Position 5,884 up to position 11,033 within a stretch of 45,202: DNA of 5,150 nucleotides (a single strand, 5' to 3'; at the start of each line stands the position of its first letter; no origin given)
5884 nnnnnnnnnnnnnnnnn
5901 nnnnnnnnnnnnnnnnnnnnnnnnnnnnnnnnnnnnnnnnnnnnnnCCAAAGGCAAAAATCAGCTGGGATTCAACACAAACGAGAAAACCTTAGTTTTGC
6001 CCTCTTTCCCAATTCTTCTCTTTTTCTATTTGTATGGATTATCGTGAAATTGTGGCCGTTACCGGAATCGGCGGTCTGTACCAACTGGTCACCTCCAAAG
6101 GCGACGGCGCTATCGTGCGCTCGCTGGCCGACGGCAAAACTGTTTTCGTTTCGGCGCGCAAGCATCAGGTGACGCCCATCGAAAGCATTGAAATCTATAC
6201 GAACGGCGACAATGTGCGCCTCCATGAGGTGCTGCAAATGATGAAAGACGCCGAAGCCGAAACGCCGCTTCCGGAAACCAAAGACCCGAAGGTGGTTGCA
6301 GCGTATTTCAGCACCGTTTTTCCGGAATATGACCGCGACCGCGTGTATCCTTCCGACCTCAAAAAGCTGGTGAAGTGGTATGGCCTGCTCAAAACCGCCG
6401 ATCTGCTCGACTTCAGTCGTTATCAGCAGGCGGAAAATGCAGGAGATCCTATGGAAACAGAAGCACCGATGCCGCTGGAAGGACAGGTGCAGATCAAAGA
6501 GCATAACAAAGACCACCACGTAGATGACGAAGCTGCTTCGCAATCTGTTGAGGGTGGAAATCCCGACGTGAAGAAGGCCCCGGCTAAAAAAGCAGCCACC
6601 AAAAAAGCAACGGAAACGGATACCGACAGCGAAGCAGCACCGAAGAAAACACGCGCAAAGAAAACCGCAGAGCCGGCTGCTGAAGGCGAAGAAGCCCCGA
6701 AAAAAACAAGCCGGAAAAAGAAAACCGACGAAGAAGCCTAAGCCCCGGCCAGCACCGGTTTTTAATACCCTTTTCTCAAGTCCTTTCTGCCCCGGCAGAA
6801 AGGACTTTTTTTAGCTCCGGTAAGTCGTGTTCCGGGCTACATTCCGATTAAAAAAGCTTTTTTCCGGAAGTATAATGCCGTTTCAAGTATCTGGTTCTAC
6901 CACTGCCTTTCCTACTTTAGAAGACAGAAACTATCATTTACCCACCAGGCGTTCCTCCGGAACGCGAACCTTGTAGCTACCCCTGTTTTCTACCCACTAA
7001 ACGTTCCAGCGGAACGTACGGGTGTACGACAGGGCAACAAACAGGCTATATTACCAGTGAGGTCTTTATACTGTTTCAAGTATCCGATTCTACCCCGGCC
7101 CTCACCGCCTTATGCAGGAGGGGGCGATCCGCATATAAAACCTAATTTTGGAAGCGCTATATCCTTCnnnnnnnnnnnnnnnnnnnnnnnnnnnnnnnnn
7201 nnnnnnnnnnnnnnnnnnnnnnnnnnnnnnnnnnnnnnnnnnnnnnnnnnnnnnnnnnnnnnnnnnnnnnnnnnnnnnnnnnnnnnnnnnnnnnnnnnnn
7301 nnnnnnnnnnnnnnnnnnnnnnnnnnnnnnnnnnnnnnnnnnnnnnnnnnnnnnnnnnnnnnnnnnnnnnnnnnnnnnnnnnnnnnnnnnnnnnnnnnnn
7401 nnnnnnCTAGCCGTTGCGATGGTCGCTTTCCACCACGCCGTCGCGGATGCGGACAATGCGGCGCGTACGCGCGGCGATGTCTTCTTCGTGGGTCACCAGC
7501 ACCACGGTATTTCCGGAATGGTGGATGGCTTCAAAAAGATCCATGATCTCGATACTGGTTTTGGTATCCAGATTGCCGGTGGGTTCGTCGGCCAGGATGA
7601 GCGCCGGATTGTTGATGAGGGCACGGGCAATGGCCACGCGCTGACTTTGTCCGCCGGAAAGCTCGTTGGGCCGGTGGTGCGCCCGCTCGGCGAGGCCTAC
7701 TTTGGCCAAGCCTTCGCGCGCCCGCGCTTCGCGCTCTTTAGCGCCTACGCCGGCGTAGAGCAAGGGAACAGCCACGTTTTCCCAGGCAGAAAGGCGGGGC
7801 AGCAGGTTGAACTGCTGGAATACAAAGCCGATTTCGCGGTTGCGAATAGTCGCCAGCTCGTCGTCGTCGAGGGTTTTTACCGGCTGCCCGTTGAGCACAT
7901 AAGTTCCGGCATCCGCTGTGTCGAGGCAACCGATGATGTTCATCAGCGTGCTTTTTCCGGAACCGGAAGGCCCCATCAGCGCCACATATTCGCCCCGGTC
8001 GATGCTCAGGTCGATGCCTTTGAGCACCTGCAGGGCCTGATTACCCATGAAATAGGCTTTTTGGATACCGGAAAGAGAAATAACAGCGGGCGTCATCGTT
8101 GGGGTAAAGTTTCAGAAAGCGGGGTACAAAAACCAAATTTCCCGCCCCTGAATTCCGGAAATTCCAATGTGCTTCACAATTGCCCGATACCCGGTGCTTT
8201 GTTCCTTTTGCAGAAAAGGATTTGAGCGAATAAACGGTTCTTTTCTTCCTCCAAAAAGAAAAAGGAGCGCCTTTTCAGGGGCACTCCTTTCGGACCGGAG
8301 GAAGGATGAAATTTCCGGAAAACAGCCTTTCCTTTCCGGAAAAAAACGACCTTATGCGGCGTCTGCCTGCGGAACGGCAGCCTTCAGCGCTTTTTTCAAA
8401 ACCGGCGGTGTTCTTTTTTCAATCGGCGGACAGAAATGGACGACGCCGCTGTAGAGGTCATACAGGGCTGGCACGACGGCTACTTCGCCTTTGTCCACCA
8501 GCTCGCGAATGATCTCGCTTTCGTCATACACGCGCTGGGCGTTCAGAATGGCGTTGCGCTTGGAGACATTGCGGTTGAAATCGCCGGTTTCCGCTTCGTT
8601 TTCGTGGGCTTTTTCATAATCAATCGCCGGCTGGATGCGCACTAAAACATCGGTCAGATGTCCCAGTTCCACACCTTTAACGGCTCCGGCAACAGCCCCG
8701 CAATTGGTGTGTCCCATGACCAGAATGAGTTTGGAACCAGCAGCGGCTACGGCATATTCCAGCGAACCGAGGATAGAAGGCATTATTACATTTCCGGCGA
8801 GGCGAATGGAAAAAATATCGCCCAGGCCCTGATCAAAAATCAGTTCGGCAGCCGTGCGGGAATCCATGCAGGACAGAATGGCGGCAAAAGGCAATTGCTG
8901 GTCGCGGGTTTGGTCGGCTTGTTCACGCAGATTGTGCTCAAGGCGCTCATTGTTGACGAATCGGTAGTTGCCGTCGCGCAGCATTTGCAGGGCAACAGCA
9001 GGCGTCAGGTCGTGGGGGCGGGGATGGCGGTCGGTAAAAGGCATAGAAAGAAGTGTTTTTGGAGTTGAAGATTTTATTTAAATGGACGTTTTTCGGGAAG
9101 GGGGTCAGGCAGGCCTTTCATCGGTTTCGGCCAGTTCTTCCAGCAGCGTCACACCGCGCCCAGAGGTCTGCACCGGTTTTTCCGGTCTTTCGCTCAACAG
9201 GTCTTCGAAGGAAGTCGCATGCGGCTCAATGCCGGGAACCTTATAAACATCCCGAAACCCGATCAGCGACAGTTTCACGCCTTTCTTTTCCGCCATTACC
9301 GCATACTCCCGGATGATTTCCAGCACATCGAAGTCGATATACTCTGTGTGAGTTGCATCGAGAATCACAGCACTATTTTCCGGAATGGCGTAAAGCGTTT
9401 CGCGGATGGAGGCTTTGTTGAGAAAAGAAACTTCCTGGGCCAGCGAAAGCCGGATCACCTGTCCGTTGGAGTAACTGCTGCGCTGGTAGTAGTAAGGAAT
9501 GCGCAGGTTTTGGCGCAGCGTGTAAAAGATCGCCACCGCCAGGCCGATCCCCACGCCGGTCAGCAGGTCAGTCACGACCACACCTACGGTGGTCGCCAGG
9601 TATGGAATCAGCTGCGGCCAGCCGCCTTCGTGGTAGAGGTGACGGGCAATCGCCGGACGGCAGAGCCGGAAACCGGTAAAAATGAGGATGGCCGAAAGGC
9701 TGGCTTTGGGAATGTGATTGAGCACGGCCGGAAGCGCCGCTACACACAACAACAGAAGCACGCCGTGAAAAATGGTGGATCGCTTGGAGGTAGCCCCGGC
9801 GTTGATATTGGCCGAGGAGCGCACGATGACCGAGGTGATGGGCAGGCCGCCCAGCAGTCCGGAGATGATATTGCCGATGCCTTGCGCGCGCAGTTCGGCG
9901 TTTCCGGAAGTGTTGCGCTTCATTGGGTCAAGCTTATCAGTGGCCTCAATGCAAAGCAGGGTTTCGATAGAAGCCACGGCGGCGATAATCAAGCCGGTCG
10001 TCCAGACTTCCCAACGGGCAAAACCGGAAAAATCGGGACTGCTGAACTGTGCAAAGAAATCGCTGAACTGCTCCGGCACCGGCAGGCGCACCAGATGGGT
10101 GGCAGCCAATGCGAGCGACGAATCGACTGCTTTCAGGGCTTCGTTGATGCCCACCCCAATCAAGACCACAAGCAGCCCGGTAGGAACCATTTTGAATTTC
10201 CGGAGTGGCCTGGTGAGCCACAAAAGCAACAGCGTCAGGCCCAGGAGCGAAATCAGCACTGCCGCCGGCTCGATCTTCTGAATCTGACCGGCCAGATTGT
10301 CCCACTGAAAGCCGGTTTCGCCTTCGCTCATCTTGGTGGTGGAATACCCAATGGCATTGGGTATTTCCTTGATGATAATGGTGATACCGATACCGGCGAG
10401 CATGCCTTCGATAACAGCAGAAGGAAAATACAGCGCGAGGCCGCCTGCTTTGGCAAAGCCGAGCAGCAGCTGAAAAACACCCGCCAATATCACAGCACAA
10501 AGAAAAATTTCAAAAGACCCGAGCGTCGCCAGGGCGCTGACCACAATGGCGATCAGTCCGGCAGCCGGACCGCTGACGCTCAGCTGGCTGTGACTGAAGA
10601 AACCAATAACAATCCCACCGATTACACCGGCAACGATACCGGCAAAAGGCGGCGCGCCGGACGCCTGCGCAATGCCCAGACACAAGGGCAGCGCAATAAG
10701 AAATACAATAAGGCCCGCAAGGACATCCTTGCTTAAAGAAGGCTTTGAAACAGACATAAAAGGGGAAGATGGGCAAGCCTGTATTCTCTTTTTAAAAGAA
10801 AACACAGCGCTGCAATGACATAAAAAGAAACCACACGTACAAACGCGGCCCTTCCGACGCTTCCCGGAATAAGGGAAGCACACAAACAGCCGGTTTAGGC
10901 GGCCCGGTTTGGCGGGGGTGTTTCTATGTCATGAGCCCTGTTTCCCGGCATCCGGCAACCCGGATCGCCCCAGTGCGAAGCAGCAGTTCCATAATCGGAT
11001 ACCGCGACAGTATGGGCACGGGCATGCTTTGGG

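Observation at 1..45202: Highly iterated palindrome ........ (core TCCGGA) saturates the window: a HIP1-like genome signature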

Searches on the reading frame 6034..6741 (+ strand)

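Call 10: search_protein_families(library=pfam, proteins=[window:6034-6741:+], max_evalue=0.001)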
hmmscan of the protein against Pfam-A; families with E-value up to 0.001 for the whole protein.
window:6034-6741:+ (235 aa): 2 families
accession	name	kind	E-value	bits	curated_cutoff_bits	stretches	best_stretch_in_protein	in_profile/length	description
PF21186.2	DUF6852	-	8.8e-21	74.8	27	1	52-119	1-71/71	Domain of unknown function (DUF6852)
PF18347.7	DUF5606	-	1.3e-07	32.1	25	1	5-47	3-44/46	Domain of unknown function (DUF5606)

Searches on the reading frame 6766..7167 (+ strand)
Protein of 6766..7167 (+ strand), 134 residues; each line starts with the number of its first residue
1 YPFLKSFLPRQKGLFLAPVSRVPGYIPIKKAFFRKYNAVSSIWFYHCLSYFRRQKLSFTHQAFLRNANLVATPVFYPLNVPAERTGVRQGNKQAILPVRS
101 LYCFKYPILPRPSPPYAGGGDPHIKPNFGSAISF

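Call 56: search_protein_families(library=pfam, proteins=[window:6766-7167:+], max_evalue=0.01)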
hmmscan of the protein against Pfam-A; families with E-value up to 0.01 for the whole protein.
window:6766-7167:+ (134 aa): 0 families

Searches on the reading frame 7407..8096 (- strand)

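Call 10: search_protein_families(library=pfam, proteins=[window:7407-8096:-], max_evalue=0.001)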
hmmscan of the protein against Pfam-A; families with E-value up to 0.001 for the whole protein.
window:7407-8096:- (229 aa): 4 families
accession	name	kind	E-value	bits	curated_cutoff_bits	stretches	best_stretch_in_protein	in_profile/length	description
PF00005.33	ABC_tran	-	7.7e-36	124.1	25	1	25-173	1-136/137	ABC transporter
PF13304.12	AAA_21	-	2.5e-06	28.2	27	0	39-59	3-26/304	AAA domain, putative AbiEii toxin, Type IV TA system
PF02463.25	SMC_N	-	0.00017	21.6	40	0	40-218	29-212/220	RecF/RecN/SMC N terminal domain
PF13555.12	AAA_29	-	0.00021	21.4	27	1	29-52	16-39/61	P-loop containing region of AAA domain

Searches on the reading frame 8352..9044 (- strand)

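Call 10: search_protein_families(library=pfam, proteins=[window:8352-9044:-], max_evalue=0.001)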
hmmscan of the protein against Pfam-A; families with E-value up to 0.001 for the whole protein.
window:8352-9044:- (230 aa): 1 family
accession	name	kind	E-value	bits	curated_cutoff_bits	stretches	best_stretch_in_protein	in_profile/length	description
PF00484.24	Pro_CA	-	3.5e-36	125.2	25.7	1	55-202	2-156/156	Carbonic anhydrase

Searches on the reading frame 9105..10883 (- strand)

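Call 10: search_protein_families(library=pfam, proteins=[window:9105-10883:-], max_evalue=0.001)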
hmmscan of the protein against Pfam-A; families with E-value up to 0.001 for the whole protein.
window:9105-10883:- (592 aa): 3 families
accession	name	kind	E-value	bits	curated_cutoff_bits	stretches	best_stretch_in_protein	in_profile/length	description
PF00916.26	Sulfate_transp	-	1.4e-57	195.6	23.2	1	50-409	1-359/380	Sulfate permease family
PF16983.11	MFS_MOT1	-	1.8e-05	25.5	30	1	327-407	29-111/111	Molybdate transporter of MFS superfamily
PF01740.26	STAS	-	0.00013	22.1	22.6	1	473-544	7-81/106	STAS domain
